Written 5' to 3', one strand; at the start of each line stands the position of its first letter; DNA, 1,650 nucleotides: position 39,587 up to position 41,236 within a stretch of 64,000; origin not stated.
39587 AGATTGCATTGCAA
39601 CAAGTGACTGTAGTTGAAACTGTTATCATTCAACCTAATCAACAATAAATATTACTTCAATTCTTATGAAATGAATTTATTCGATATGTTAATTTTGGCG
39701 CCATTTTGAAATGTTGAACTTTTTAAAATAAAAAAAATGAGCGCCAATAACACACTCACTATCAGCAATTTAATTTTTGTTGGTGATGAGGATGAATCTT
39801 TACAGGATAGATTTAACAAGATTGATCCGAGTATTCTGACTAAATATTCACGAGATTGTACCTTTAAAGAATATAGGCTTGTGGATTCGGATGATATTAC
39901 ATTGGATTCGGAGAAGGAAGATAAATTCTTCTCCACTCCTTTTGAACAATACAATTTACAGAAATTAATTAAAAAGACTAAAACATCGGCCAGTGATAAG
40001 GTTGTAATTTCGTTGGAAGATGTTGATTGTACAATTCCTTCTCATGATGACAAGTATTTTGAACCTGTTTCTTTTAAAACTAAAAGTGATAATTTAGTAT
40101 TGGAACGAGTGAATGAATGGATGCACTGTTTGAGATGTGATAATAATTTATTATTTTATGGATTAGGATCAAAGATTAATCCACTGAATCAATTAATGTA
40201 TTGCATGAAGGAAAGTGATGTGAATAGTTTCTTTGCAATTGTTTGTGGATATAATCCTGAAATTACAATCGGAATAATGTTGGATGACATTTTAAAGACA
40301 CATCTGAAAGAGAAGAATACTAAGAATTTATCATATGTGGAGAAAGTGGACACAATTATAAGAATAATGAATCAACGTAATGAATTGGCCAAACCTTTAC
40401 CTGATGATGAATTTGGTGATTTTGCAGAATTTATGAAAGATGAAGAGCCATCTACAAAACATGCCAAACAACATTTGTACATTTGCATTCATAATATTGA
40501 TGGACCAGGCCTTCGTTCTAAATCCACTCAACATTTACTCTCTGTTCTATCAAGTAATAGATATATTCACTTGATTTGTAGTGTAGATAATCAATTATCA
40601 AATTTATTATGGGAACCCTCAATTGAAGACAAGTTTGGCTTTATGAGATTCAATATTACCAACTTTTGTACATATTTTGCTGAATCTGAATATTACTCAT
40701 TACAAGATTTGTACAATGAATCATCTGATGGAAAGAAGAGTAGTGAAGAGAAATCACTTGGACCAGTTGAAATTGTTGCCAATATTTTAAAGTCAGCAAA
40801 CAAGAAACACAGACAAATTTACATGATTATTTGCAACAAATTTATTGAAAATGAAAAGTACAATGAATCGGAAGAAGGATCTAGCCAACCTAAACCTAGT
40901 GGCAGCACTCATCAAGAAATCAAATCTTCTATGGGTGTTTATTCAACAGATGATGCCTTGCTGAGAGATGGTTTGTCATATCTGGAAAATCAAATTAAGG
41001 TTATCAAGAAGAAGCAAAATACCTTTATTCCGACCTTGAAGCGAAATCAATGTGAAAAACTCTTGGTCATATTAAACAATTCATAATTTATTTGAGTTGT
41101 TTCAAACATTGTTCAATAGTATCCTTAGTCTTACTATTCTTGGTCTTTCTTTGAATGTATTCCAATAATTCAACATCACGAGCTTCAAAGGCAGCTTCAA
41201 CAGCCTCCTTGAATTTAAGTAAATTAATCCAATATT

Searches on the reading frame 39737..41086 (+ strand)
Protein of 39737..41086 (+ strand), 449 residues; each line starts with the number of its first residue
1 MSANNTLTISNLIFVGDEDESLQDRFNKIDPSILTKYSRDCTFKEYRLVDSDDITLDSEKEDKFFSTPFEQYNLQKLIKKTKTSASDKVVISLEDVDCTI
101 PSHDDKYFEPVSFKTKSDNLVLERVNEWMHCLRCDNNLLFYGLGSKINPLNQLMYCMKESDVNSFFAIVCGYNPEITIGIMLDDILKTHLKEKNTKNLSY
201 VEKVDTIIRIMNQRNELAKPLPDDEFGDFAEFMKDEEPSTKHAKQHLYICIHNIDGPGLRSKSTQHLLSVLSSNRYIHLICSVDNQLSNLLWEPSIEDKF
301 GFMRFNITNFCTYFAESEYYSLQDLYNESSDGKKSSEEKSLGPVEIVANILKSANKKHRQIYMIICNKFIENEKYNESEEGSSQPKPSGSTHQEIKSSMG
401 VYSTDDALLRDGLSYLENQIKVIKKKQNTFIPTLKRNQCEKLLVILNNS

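Call 7: search_protein_families(library=pfam, proteins=[window:39737-41086:+], max_evalue=0.01)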
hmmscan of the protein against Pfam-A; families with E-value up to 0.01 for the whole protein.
window:39737-41086:+ (449 aa): 1 family
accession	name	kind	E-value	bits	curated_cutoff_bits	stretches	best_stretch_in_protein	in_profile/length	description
PF04084.20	RecA-like_ORC2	-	4.6e-39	134.6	25.1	1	123-370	40-250/251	Origin recognition complex subunit 2 RecA-like domain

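Call 10: find_homologous_proteins(query=window:39737-41086:+)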
Query window:39737-41086:+ (449 aa): 21 proteins with E <= 0.001 among 7196 candidates.
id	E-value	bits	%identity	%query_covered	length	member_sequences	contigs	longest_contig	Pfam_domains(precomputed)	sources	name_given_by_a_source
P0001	1.8e-193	661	100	66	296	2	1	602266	PF04084.21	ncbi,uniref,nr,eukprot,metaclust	ncbi:hypothetical protein NAEGRDRAFT_88227 [Naegleria gruberi]|uniref:Origin recognition complex sub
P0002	2.3e-143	496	55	97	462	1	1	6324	PF04084.21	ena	-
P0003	9.6e-142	491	51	97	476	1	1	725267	PF04084.21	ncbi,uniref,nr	ncbi:hypothetical protein C9374_000572 [Naegleria lovaniensis]|uniref:Origin recognition complex sub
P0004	5.3e-127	442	50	96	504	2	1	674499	PF04084.21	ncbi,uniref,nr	ncbi:hypothetical protein FDP41_004127 [Naegleria fowleri]|uniref:Origin recognition complex subunit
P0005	1.4e-11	62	28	55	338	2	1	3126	PF04084.21,PF24882.2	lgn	-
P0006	8.0e-11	60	28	44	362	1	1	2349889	PF04084.21,PF24882.2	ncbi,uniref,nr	ncbi:PREDICTED: origin of replication complex subunit 2 [Nelumbo nucifera]|uniref:Origin recognition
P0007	3.0e-10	58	28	55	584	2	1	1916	PF04084.21,PF24882.2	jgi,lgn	-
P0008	3.8e-10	57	29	43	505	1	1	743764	PF04084.21,PF24882.2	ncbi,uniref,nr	ncbi:hypothetical protein DNTS_032597 [Danionella cerebrum]|uniref:Origin recognition complex subuni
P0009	3.9e-10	57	28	43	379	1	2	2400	PF04084.21,PF24882.2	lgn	-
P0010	8.6e-10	56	25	54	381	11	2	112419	PF04084.21,PF24882.2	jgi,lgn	-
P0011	9.6e-9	53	25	54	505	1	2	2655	PF04084.21,PF24882.2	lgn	-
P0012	7.3e-8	50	25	72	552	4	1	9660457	PF04084.21,PF24882.2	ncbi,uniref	ncbi:origin recognition complex subunit 2 isoform X1 [Megalopta genalis]|uniref:origin recognition c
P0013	2.3e-7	48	25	57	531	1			PF04084.21,PF24882.2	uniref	uniref:Origin recognition complex subunit 2 n=1 Tax=Amphiprion percula TaxID=161767 RepID=A0A3P8U618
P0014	3.4e-7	48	25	43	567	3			PF04084.21,PF24882.2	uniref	uniref:Origin recognition complex subunit 2 n=1 Tax=Amphiprion ocellaris TaxID=80972 RepID=A0AAQ5YMN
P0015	1.4e-6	46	25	44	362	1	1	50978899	PF04084.21,PF24882.2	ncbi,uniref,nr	ncbi:hypothetical protein HHK36_008423 [Tetracentron sinense]|uniref:Origin recognition complex subu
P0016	8.1e-6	43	26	72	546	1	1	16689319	PF04084.21,PF24882.2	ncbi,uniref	ncbi:origin recognition complex subunit 2 [Halictus rubicundus]|uniref:origin recognition complex su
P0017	1.1e-5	43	26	42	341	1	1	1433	PF04084.21,PF24882.2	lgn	-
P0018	1.5e-5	42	30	31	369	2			PF04084.21,PF24882.2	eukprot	eukprot:evm.model.scf_425EXC.7 EVM.evm.TU.scf_425EXC.7 scf_425EXC:38332-41699(+)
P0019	2.6e-5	41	29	35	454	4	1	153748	PF04084.21,PF24882.2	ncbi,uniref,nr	ncbi:hypothetical protein HYPSUDRAFT_286025 [Hypholoma sublateritium FD-334 SS-4]|uniref:Origin reco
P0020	7.6e-5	40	28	35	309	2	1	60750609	PF04084.21,PF24882.2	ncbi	ncbi:hypothetical protein AMTRI_Chr04g248730 [Amborella trichopoda]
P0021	1.2e-4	39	26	47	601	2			PF04084.21,PF24882.2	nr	nr:origin recognition complex subunit 2-like [Procambarus clarkii]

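Call 11: find_encoding_contigs(protein=P0003, flank=4000, max_places=3)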
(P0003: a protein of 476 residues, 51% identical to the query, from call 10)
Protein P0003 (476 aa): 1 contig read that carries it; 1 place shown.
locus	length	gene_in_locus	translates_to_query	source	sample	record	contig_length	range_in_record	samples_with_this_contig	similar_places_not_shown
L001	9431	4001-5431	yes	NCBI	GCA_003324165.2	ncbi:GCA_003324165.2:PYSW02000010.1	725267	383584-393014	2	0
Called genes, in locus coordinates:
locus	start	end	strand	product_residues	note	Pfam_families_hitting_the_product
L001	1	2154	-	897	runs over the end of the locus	PF00023:Ank (faint), PF13606:Ank_3 (faint), PF13857:Ank_5 (faint), PF12796:Ank_2, PF13637:Ank_4 (weak), PF12796:Ank_2 (weak)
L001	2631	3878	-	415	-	PF00383:dCMP_cyt_deam_1 (weak)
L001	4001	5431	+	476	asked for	PF04084:RecA-like_ORC2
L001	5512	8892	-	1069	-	PF04841:Vps16_N, PF04840:Vps16_C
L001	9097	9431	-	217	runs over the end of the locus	-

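Call 12: find_encoding_contigs(protein=P0004, flank=4000, max_places=3)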
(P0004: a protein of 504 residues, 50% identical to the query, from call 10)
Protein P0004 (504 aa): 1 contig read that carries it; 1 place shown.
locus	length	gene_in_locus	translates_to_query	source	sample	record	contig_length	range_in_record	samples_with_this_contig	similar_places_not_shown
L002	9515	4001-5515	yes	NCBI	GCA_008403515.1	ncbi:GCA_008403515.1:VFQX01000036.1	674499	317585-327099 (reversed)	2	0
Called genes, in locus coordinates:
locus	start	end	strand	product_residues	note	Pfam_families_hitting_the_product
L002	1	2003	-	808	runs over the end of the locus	PF00023:Ank (faint), PF13606:Ank_3 (faint), PF13637:Ank_4 (faint), PF13857:Ank_5 (faint), PF12796:Ank_2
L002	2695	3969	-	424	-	PF00383:dCMP_cyt_deam_1 (weak)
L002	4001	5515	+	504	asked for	PF04084:RecA-like_ORC2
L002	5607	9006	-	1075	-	PF04841:Vps16_N, PF04840:Vps16_C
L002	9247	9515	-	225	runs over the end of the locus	-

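Call 13: find_encoding_contigs(protein=P0002, flank=4000, max_places=3)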
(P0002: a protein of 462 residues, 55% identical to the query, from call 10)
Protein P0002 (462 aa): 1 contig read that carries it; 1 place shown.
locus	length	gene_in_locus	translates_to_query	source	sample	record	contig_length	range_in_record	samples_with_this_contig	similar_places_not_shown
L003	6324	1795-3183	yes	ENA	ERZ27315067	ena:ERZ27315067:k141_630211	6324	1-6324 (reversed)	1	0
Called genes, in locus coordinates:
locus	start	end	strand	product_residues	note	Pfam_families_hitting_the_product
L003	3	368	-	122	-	?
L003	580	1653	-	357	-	PF00383:dCMP_cyt_deam_1 (weak)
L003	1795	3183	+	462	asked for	PF04084:RecA-like_ORC2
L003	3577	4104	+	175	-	-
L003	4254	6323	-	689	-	?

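Call 26: find_encoding_contigs(protein=P0001, flank=10000, max_places=2)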
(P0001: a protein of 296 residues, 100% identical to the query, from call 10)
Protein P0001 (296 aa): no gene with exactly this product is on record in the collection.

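Call 44: find_homologous_proteins(query=A1, max_evalue=1e-15)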
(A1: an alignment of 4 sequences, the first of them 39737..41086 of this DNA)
Query A1 (4 sequences) (449 aa, profile of the alignment): 4 proteins with E <= 1e-15 among 8000 candidates.
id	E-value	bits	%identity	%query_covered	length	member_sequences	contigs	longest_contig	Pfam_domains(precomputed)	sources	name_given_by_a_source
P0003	4.5e-263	891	51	97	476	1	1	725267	PF04084.21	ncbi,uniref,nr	ncbi:hypothetical protein C9374_000572 [Naegleria lovaniensis]|uniref:Origin recognition complex sub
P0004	1.9e-255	866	50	96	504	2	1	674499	PF04084.21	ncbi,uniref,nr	ncbi:hypothetical protein FDP41_004127 [Naegleria fowleri]|uniref:Origin recognition complex subunit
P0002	3.2e-249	845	55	97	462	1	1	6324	PF04084.21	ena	-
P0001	8.5e-163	560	100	66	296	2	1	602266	PF04084.21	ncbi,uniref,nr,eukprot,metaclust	ncbi:hypothetical protein NAEGRDRAFT_88227 [Naegleria gruberi]|uniref:Origin recognition complex sub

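Call 70: find_related_loci(query=A1, collection=metagenome_contigs, flank=2000)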
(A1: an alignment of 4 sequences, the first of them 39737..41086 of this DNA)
Query A1 (449 aa) in metagenome_contigs; peptide patterns used: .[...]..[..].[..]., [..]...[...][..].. (x = any residue, [..] = any of these).
455 stretches matched a pattern, but none encodes a relative of the query by tblastn (E <= 1e-3).

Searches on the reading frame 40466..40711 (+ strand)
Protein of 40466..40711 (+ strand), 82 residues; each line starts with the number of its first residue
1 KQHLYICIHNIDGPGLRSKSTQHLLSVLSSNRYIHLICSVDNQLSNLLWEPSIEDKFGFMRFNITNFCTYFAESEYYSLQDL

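Call 72: find_related_loci(query=A3, collection=metagenome_contigs, flank=3000)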
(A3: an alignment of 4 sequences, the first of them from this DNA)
Query A3 (82 aa) in metagenome_contigs; peptide patterns used: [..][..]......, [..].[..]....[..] (x = any residue, [..] = any of these).
391 stretches matched a pattern, but none encodes a relative of the query by tblastn (E <= 1e-3).
